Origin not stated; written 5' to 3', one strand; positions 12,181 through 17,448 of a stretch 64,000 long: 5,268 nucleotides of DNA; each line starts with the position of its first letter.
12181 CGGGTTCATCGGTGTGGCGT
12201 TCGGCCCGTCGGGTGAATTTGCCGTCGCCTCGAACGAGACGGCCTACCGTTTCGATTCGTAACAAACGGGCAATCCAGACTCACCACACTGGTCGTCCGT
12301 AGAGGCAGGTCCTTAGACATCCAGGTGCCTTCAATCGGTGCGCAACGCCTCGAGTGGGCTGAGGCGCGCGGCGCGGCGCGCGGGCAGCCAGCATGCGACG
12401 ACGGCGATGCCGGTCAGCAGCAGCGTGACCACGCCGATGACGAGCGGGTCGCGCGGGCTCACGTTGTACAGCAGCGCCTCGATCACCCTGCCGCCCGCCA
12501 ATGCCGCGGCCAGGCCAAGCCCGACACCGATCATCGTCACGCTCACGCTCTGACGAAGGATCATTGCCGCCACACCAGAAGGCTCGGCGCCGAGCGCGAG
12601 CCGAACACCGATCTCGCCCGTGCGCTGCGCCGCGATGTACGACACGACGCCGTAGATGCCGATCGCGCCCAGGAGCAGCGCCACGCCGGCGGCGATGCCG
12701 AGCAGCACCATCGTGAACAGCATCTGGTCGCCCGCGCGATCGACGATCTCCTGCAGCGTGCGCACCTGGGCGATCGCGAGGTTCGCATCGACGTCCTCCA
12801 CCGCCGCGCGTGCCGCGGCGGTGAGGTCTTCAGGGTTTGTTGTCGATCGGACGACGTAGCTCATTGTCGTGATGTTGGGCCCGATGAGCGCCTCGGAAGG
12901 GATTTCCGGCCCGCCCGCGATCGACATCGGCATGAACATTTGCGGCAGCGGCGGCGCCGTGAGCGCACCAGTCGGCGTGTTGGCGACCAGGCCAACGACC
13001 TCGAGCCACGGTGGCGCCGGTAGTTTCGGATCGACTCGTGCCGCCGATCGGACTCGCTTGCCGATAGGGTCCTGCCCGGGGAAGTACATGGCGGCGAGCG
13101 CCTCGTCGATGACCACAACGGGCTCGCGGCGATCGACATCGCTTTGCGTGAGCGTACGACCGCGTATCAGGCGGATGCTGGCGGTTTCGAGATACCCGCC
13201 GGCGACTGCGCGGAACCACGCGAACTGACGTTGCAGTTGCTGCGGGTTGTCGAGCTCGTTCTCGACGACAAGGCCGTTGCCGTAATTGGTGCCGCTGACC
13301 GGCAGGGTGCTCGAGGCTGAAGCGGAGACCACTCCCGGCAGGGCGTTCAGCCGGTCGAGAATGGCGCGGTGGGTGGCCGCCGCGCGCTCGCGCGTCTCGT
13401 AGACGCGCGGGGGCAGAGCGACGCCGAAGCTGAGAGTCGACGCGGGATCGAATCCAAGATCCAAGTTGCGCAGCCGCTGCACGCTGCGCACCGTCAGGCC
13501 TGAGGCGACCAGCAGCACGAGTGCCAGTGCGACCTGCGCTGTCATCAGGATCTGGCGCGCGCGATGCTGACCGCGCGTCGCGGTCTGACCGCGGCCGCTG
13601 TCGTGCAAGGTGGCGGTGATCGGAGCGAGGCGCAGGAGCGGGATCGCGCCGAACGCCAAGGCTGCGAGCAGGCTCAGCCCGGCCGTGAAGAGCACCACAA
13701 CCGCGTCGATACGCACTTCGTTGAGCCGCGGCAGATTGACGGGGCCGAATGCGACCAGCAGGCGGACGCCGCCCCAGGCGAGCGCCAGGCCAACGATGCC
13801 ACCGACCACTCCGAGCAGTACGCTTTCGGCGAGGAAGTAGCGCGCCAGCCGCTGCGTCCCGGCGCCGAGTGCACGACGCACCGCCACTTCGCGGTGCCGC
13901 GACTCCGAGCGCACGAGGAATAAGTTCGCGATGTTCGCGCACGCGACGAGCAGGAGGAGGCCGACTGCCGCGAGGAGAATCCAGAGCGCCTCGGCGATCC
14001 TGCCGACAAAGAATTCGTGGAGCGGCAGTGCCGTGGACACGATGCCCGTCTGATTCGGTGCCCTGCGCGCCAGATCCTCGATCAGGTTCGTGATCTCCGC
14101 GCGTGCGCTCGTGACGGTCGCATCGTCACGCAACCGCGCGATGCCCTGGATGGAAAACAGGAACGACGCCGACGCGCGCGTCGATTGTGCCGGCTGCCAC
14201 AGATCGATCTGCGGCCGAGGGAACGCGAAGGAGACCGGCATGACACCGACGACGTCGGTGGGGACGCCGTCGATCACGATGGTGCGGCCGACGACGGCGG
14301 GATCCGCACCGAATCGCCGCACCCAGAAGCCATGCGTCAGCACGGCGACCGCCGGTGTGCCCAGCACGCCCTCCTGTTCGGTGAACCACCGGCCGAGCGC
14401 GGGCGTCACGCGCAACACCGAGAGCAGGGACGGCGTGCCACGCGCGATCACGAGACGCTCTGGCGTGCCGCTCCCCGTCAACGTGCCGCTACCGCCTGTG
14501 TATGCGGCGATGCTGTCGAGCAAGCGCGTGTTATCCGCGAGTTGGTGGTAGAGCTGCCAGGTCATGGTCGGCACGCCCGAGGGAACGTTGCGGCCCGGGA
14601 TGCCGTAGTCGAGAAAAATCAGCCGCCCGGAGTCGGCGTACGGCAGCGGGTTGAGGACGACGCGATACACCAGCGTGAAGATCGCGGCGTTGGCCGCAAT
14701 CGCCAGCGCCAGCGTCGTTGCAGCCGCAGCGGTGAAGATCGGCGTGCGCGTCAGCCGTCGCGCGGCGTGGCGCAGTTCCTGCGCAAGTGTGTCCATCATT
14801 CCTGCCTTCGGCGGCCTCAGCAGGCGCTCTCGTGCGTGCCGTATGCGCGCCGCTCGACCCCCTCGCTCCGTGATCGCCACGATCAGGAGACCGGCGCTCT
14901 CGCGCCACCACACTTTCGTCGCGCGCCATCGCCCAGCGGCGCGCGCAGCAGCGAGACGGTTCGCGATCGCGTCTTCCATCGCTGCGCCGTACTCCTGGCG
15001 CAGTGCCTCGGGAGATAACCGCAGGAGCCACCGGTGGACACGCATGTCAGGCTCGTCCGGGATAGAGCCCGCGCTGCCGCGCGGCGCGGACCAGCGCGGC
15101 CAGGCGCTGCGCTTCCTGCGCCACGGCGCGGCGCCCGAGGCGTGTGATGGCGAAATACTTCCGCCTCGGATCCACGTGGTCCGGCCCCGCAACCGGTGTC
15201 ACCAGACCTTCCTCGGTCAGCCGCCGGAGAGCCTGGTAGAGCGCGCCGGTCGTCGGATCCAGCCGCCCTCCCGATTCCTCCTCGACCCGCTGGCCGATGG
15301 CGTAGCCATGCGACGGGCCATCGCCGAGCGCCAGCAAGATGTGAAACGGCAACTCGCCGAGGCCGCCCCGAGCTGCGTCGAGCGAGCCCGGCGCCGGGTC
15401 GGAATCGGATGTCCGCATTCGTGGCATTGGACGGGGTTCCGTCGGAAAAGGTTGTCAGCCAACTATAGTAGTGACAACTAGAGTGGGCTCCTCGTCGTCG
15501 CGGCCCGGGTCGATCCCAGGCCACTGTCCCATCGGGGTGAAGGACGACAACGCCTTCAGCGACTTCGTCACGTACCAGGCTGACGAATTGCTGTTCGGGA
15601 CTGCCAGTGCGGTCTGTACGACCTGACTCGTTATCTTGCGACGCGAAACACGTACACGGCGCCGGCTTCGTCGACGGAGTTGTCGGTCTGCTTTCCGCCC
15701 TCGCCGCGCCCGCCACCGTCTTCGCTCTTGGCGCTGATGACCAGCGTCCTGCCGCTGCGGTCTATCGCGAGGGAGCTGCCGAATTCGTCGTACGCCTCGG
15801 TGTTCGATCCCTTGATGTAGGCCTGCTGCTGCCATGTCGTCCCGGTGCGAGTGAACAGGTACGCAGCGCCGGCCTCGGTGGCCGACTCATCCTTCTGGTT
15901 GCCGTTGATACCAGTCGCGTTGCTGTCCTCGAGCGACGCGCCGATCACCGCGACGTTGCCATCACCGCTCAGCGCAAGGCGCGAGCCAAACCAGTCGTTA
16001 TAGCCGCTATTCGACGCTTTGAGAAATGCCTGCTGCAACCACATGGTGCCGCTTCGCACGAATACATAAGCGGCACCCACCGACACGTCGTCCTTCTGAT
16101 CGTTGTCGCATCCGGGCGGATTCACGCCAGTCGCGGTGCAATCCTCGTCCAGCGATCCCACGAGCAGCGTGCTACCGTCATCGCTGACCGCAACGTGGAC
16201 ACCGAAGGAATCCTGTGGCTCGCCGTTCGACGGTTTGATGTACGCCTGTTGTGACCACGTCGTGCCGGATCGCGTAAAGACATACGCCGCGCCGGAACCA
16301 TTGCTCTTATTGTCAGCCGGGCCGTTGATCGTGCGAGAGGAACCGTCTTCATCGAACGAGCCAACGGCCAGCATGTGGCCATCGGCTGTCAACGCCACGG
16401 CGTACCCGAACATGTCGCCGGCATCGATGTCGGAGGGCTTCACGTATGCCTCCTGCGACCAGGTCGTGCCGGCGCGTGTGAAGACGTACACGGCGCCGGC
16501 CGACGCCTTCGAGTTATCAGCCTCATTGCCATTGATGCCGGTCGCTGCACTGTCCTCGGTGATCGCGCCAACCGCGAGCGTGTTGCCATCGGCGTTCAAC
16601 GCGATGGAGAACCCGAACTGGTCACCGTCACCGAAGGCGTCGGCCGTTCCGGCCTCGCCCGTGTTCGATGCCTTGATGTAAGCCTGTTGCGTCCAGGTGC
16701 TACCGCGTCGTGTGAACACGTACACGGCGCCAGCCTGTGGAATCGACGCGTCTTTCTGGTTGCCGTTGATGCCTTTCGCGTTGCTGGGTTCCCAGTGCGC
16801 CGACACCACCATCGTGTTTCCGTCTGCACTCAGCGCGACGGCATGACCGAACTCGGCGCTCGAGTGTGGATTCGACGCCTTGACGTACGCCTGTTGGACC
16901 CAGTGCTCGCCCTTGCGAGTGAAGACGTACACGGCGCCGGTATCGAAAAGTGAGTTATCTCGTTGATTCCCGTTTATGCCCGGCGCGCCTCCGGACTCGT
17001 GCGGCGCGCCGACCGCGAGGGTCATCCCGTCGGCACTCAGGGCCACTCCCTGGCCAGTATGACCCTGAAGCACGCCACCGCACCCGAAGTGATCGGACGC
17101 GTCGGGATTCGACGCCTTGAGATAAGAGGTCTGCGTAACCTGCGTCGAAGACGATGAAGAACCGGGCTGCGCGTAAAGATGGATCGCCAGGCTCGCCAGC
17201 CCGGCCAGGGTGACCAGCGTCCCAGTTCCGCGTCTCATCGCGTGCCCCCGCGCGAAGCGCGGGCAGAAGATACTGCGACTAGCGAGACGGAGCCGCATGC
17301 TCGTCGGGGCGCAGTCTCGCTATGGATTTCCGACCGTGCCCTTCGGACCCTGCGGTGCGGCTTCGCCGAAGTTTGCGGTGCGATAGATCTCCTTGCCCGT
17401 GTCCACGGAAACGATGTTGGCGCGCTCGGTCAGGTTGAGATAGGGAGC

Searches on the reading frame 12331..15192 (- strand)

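Call 68: search_protein_families(library=pfam, proteins=[window:12331-15192:-], max_evalue=0.0001)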
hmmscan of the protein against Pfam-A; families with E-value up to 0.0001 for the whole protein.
window:12331-15192:- (953 aa): 2 families
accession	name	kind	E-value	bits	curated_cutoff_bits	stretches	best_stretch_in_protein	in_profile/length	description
PF12704.14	MacB_PCD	-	7.7e-33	115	27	2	154-369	1-206/207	MacB-like periplasmic core domain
PF02687.27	FtsX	-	1.5e-25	90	25.5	2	833-946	2-120/120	FtsX-like permease C-terminal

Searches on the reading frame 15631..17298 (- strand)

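Call 68: search_protein_families(library=pfam, proteins=[window:15631-17298:-], max_evalue=0.0001)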
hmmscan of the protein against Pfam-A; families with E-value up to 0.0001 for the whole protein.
window:15631-17298:- (555 aa): 1 family
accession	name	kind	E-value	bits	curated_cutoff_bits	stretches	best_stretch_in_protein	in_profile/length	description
PF14312.12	FG-GAP_2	-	7.3e-48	161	23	5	280-341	1-49/49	FG-GAP repeat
